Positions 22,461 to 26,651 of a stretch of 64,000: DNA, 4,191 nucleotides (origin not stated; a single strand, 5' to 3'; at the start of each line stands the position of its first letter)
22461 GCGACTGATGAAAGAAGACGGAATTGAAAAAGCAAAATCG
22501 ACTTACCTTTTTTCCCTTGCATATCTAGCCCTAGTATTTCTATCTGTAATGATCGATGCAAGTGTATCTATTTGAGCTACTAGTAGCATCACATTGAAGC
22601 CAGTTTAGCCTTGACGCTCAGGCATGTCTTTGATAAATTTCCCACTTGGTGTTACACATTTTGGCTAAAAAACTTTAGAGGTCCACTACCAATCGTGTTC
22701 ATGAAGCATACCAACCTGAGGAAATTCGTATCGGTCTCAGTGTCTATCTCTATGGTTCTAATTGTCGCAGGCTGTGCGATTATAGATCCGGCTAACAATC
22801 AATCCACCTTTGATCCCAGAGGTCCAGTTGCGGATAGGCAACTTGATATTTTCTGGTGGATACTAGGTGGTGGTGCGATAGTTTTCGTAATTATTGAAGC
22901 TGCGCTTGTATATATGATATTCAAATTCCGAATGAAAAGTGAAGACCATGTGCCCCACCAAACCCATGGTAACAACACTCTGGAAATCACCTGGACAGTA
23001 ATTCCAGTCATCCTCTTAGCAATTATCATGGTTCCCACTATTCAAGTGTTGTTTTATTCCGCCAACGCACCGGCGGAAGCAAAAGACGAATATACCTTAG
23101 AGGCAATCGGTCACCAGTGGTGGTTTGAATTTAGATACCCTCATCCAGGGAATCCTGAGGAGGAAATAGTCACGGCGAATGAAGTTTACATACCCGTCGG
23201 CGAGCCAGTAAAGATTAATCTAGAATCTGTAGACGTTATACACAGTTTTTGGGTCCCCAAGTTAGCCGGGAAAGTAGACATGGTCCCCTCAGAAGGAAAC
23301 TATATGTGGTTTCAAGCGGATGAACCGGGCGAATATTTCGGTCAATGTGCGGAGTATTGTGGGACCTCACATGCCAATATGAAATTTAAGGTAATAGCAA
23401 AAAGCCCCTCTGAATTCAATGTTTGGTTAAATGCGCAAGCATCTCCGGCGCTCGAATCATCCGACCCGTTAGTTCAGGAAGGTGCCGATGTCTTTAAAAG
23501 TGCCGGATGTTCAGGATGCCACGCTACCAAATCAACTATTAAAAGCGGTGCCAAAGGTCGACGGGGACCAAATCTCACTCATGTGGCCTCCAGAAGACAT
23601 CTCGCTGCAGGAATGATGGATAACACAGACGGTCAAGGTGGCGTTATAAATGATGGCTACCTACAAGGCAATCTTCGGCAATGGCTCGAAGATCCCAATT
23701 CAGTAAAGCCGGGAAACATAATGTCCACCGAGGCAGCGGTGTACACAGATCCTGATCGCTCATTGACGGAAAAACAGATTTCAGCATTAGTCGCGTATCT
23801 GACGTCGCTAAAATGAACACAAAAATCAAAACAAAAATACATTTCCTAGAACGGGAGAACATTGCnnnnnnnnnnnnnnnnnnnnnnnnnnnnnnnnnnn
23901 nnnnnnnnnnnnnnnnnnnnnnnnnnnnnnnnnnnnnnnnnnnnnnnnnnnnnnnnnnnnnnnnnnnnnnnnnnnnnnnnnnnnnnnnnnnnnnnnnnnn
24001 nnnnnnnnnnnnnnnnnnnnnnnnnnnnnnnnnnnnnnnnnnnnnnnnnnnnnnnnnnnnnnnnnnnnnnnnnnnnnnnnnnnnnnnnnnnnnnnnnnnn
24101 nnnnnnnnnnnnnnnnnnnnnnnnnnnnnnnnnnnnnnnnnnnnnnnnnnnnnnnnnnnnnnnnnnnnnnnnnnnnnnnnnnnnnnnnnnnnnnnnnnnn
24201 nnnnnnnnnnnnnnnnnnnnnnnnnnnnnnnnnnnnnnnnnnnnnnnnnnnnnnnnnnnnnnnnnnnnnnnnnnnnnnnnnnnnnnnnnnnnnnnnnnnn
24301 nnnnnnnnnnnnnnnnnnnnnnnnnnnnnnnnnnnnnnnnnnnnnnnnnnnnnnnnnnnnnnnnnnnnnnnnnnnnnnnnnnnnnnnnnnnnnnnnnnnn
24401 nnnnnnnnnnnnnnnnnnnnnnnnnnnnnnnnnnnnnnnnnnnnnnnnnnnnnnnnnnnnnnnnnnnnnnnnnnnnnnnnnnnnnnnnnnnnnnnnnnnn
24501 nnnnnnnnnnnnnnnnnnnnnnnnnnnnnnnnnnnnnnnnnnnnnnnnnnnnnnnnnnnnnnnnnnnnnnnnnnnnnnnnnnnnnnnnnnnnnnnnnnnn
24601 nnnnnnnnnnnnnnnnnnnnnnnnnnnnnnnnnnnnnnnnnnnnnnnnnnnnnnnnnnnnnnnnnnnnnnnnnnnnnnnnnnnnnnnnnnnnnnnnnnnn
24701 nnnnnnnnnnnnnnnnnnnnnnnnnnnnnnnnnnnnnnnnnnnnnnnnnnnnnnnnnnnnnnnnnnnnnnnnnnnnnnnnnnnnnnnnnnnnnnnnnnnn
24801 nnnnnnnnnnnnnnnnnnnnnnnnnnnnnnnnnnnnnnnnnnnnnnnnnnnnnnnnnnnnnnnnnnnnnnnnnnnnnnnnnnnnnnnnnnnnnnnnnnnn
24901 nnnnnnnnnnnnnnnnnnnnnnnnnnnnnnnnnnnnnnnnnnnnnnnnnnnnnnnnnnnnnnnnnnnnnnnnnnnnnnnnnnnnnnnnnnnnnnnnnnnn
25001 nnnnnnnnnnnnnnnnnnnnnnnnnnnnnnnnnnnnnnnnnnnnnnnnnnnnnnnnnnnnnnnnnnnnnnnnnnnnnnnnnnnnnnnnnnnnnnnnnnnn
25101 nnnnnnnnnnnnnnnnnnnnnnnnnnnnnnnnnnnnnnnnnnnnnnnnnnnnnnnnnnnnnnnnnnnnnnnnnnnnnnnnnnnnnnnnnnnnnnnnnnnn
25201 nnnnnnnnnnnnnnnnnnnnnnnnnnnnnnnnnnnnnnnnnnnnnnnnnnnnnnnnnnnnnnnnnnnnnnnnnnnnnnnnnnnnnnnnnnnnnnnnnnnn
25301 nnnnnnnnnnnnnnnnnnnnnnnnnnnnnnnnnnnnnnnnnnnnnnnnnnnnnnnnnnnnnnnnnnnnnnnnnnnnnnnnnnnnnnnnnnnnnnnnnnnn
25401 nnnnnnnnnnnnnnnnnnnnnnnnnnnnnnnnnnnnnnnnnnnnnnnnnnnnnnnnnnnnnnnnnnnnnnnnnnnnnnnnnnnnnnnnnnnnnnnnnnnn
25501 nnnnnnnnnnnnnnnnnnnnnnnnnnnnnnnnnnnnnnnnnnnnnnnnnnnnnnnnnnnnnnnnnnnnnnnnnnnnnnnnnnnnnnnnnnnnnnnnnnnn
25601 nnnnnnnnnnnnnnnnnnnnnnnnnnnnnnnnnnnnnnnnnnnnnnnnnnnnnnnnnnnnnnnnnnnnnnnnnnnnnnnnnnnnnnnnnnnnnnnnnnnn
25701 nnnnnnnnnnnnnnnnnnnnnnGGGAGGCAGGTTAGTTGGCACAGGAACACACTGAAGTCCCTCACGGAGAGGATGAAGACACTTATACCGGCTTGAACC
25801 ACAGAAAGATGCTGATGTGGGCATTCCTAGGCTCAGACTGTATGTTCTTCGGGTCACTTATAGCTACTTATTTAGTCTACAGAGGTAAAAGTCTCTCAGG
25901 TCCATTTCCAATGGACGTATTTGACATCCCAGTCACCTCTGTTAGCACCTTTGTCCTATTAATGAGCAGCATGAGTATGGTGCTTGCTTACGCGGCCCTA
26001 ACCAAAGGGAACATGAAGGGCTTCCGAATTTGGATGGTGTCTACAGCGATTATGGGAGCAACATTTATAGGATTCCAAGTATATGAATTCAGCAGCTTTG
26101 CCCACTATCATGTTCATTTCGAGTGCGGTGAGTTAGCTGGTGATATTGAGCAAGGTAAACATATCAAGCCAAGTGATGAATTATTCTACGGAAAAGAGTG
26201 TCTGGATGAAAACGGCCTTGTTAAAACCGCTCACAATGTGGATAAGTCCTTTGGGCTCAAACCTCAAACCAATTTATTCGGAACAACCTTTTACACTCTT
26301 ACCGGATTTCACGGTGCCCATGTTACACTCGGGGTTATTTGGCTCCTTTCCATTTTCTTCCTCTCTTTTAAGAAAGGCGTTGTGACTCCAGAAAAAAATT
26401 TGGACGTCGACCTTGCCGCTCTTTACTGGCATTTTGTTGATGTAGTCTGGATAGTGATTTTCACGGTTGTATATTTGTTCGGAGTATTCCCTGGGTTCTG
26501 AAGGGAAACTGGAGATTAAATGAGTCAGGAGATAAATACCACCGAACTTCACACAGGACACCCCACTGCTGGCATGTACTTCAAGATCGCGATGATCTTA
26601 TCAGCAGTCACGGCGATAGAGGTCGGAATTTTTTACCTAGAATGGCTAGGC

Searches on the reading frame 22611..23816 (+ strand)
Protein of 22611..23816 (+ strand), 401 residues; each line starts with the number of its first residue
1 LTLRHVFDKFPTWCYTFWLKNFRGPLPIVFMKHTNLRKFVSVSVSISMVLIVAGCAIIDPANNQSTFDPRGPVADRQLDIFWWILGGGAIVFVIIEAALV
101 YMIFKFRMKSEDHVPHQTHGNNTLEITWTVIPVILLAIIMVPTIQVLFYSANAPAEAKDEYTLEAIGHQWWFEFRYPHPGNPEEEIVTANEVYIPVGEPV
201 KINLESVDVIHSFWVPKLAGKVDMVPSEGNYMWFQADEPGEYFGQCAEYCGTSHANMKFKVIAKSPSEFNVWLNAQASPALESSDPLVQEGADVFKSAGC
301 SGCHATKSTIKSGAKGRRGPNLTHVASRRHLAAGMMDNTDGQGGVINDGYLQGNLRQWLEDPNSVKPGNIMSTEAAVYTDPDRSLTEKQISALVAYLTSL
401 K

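Call 10: search_protein_families(library=ncbifam, proteins=[window:22611-23816:+], max_evalue=0.00001)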
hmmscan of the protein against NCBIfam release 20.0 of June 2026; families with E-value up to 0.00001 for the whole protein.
window:22611-23816:+ (401 aa): 7 families
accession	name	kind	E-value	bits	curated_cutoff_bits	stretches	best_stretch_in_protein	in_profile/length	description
TIGR02866.1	CoxB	equivalog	3.3e-62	209.6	147.7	1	71-274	3-202/202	cytochrome c oxidase subunit II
NF050117.1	aa3_CtaC_Actin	exception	4.3e-42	144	250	1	45-273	7-242/244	aa3-type cytochrome oxidase subunit II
TIGR01432.1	QOXA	equivalog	1.9e-37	128.8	240.95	1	53-274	5-224/227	cytochrome aa3 quinol oxidase subunit II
TIGR01433.1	CyoA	equivalog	3.6e-25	88.7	266.2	1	52-274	10-223/226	ubiquinol oxidase subunit II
NF007816.0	PRK10525.1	equivalog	8.9e-25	87.5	511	1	44-278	8-241/318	cytochrome o ubiquinol oxidase subunit II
TIGR04485.1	thiosulf_SoxX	equivalog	3.6e-08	34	61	1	298-400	3-78/78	sulfur oxidation c-type cytochrome SoxX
NF041074.2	quin_ox_SoxA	equivalog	5.9e-07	29.5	110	1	194-257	81-147/154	proton pump complex quinol oxidase subunit SoxA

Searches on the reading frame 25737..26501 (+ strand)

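Call 10: search_protein_families(library=ncbifam, proteins=[window:25737-26501:+], max_evalue=0.00001)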
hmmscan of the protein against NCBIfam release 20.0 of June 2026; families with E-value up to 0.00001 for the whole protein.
window:25737-26501:+ (254 aa): 4 families
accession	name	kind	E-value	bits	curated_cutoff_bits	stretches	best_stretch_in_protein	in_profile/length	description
TIGR02842.1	CyoC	equivalog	4.8e-38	131.3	223.75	2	27-125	5-103/180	cytochrome o ubiquinol oxidase subunit III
TIGR02897.1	QoxC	equivalog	5.3e-38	131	239.9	2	24-127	11-115/190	cytochrome aa3 quinol oxidase subunit III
NF007944.0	PRK10663.1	equivalog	7e-36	123.9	340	2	22-120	24-122/204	cytochrome o ubiquinol oxidase subunit III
NF050119.1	aa3_CtaE_Actin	exception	1.6e-29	103.5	190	2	174-247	115-188/190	aa3-type cytochrome oxidase subunit III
